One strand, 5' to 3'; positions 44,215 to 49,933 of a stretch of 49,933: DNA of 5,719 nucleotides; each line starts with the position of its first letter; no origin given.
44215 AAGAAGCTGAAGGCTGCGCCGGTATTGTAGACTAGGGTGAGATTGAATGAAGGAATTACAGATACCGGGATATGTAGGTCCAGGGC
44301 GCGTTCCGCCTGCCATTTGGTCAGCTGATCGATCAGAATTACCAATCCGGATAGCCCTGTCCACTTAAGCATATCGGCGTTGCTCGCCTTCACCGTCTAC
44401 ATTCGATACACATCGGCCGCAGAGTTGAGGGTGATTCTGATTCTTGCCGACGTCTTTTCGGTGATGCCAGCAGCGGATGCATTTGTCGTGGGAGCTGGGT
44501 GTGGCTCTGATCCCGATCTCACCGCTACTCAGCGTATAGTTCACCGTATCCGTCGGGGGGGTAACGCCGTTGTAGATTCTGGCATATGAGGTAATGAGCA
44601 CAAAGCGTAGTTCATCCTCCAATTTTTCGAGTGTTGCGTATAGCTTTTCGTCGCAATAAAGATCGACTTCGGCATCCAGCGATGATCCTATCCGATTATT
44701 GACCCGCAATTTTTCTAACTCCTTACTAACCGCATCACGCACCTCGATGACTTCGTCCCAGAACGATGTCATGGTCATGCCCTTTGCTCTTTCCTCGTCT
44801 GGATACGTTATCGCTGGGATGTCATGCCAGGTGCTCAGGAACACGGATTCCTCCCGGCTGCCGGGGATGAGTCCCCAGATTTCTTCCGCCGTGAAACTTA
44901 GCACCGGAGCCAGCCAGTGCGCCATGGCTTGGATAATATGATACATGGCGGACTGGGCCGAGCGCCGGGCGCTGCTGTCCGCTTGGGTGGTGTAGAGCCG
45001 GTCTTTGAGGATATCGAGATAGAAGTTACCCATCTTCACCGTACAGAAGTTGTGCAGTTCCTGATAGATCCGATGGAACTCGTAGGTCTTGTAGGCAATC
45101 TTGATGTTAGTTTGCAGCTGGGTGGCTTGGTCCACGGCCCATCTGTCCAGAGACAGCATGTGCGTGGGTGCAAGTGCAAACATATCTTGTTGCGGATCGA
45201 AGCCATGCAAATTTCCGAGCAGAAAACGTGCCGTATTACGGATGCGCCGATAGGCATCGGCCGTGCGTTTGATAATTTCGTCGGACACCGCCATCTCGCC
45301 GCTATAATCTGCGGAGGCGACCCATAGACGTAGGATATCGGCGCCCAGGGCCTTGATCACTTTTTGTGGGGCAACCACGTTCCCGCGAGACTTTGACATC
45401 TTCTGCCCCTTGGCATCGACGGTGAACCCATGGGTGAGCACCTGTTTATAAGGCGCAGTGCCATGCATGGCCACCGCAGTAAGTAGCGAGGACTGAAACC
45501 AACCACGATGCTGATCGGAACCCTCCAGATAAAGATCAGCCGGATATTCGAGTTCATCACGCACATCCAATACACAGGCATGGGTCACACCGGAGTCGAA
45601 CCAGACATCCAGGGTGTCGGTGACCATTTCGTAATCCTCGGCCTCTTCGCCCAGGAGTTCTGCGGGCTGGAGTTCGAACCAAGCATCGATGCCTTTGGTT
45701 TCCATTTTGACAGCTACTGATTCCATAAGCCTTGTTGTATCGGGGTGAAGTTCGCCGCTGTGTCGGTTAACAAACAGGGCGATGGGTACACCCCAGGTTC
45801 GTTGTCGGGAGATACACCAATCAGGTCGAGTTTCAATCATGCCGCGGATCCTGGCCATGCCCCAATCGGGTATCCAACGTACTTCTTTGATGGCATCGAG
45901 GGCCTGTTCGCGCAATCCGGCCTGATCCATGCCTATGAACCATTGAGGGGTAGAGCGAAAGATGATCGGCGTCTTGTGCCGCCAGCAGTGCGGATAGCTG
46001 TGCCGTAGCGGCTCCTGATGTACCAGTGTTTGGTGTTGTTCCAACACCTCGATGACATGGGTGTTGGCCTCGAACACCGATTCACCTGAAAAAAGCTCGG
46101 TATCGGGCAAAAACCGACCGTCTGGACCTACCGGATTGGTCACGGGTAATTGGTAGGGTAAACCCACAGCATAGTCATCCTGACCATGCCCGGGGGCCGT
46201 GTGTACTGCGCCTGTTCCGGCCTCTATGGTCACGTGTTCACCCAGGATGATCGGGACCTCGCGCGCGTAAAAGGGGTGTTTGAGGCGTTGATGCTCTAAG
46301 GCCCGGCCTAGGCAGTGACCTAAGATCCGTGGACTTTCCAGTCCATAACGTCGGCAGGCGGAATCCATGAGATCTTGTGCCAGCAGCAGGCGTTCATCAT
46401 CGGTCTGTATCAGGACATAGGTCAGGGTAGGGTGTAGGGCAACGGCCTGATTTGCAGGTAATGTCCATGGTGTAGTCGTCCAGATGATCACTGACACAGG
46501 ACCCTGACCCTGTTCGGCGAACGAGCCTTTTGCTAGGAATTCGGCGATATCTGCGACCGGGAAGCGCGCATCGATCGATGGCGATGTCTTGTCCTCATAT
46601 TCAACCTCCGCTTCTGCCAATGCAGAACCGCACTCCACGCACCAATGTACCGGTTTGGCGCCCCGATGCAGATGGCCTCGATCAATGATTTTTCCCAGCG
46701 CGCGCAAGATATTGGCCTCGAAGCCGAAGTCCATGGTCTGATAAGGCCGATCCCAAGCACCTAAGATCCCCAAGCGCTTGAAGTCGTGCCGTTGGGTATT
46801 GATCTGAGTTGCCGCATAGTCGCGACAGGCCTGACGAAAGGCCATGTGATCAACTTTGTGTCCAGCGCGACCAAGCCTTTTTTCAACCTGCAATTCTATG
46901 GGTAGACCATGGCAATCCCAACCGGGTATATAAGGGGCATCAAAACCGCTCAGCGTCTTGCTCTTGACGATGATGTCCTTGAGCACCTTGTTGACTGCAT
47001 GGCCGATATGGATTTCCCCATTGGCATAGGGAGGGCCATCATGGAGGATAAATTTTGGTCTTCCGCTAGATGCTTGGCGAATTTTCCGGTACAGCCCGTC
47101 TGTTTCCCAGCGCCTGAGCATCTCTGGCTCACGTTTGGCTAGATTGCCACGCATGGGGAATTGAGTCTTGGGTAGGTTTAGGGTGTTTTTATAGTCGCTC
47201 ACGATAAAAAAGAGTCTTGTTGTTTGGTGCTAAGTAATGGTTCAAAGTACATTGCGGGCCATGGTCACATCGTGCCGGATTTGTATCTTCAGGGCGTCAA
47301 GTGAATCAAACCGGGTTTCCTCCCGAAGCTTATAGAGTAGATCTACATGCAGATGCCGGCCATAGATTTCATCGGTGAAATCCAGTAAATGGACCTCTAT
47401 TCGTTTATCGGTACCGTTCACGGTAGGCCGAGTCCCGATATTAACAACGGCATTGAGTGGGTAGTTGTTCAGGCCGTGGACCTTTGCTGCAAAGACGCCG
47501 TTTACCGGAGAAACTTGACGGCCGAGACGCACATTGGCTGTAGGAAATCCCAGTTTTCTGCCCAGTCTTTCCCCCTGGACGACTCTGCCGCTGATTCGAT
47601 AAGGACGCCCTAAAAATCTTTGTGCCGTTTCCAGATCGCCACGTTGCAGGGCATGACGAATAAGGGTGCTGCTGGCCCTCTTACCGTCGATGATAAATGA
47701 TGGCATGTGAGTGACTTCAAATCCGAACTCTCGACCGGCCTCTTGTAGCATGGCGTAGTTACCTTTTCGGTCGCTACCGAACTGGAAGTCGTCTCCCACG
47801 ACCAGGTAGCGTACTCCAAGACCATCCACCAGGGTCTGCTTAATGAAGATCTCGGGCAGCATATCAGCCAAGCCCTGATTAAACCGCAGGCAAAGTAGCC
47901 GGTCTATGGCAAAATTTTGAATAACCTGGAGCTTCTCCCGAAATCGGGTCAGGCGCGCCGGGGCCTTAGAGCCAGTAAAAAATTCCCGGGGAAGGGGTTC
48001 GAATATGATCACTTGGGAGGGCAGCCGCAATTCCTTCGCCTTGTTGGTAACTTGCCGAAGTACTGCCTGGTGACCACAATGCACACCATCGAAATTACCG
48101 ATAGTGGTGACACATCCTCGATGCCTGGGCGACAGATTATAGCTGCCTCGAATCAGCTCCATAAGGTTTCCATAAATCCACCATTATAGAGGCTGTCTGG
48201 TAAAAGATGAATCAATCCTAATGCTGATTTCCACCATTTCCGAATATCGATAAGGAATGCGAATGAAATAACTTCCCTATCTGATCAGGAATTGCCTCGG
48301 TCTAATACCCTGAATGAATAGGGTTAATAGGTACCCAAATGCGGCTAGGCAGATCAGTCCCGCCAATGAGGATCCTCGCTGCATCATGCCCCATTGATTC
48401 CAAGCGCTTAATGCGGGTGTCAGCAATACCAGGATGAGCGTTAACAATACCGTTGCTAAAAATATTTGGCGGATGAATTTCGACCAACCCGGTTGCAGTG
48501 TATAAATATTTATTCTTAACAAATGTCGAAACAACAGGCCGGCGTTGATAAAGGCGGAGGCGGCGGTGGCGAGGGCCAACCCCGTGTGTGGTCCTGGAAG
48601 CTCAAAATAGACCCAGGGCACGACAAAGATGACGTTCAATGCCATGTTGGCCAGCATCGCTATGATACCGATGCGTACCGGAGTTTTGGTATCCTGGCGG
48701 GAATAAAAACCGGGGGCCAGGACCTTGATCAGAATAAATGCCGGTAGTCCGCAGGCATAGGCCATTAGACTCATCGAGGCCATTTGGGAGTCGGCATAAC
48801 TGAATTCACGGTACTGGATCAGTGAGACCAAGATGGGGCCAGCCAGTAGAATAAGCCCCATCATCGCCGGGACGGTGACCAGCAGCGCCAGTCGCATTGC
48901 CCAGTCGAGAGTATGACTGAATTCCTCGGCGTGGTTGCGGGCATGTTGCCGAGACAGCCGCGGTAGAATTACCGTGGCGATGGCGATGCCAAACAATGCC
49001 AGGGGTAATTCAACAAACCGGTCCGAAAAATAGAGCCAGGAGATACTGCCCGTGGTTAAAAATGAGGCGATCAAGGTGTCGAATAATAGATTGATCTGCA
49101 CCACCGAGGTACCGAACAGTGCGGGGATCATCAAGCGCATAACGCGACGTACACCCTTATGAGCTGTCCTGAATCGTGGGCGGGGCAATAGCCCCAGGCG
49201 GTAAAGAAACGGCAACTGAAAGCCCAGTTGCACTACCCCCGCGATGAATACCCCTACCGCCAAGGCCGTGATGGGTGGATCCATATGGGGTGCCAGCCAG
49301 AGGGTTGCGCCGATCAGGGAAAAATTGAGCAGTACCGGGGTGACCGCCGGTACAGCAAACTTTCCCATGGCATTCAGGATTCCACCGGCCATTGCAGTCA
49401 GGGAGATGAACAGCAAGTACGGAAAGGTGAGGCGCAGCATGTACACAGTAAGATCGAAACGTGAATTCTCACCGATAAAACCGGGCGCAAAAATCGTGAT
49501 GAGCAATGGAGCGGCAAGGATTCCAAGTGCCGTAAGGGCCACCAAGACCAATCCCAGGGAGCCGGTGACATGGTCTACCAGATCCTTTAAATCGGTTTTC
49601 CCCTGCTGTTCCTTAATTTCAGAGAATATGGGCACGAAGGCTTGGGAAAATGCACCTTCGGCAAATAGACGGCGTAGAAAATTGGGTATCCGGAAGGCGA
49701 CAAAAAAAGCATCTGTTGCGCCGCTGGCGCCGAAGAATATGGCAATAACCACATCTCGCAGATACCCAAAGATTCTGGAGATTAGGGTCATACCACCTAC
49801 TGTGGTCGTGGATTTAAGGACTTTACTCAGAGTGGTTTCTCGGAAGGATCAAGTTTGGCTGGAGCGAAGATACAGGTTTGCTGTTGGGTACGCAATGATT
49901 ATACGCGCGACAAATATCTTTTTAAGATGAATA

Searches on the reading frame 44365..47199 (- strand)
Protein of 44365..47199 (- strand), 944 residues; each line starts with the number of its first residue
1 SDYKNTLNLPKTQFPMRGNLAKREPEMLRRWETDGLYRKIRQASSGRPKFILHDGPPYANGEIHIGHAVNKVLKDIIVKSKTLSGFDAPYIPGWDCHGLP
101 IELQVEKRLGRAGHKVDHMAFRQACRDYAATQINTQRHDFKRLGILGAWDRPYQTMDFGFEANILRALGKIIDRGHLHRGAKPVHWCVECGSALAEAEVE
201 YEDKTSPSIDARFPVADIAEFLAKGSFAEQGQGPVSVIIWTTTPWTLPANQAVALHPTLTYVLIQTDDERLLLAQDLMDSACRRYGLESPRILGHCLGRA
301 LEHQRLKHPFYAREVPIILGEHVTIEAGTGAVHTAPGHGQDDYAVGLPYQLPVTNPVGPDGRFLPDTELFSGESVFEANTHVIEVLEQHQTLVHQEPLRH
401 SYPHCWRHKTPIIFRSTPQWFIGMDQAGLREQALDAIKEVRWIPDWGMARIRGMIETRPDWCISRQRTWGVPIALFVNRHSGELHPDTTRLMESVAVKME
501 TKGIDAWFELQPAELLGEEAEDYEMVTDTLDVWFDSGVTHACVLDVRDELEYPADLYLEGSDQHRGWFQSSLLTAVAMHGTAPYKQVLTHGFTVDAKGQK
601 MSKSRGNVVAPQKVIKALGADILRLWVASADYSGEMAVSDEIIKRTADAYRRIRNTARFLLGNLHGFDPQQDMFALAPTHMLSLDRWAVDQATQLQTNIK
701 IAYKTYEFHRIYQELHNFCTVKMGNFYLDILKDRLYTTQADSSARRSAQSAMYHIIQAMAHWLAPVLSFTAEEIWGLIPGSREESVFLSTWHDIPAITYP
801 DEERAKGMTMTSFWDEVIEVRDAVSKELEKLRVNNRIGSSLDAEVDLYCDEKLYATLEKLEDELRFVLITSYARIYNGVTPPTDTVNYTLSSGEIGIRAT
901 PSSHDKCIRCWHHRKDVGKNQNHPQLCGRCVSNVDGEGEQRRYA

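Call 7: search_protein_families(library=pfam, proteins=[window:44365-47199:-], max_evalue=0.001)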
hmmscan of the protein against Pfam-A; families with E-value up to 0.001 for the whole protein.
window:44365-47199:- (944 aa): 7 families
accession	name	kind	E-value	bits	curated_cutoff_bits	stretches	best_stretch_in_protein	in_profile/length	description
PF00133.28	tRNA-synt_1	-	3.1e-146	487.8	22.7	1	27-638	2-413/414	tRNA synthetases class I (I, L, M and V)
PF08264.19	Anticodon_1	-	2.5e-28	99.3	25.1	1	685-845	1-146/148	Anticodon-binding domain of tRNA ligase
PF09334.17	tRNA-synt_1g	-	1.3e-21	77.2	20.1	2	57-200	8-136/391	tRNA synthetases class I (M)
PF06827.20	zf-FPG_IleRS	-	4.6e-09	36.4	21.3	1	906-933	3-30/30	Zinc finger found in FPG and IleRS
PF01406.26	tRNA-synt_1e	-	5.6e-09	36.2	27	1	543-646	197-299/301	tRNA synthetases class I (C) catalytic domain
PF01921.24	tRNA-synt_1f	-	1.3e-06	28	27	1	576-656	260-338/360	tRNA synthetases class I (K)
PF13603.12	tRNA-synt_1_2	-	2.1e-06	27.8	25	1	306-361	89-144/185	Leucyl-tRNA synthetase, editing domain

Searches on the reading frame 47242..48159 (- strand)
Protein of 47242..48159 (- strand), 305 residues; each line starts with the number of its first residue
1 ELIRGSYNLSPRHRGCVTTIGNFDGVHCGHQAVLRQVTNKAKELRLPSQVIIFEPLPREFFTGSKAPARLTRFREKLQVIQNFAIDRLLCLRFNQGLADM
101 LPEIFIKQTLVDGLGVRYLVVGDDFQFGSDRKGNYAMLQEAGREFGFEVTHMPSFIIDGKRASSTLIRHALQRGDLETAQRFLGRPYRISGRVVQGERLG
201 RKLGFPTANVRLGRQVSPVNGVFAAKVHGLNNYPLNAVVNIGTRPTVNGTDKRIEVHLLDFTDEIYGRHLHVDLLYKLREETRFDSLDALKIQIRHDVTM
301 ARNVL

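Call 55: search_protein_families(library=pfam, proteins=[window:47242-48159:-], max_evalue=0.00001)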
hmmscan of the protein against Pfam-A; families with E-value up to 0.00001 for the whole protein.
window:47242-48159:- (305 aa): 2 families
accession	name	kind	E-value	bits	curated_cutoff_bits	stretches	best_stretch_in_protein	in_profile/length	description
PF06574.18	FAD_syn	-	4.1e-52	176.6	27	1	12-165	4-157/158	FAD synthetase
PF01687.23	Flavokinase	-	2.5e-41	141.2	19.6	1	183-305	1-124/124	Riboflavin kinase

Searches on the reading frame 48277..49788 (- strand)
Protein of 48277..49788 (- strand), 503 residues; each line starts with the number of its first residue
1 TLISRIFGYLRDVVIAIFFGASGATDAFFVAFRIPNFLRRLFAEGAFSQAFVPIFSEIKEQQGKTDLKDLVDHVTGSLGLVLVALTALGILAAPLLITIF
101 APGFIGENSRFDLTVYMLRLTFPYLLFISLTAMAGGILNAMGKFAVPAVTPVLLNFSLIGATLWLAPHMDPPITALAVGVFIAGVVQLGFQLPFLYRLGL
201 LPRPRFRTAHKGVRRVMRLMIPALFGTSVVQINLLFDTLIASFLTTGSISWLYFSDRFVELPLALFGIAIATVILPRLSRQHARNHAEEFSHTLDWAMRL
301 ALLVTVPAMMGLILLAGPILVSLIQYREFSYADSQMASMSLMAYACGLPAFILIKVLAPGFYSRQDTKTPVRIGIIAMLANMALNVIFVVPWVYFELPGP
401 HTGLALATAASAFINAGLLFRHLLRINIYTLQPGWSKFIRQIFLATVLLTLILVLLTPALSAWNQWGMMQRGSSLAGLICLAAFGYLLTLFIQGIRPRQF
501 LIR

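Call 55: search_protein_families(library=pfam, proteins=[window:48277-49788:-], max_evalue=0.00001)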
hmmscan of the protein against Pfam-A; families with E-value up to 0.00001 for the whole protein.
window:48277-49788:- (503 aa): 2 families
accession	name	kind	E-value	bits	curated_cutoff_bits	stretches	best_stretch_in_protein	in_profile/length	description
PF03023.19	MurJ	-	6.6e-132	440.8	27.4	1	15-466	1-440/451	Lipid II flippase MurJ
PF01554.23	MatE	-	4.6e-08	33.4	24.9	1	222-387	1-161/161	MatE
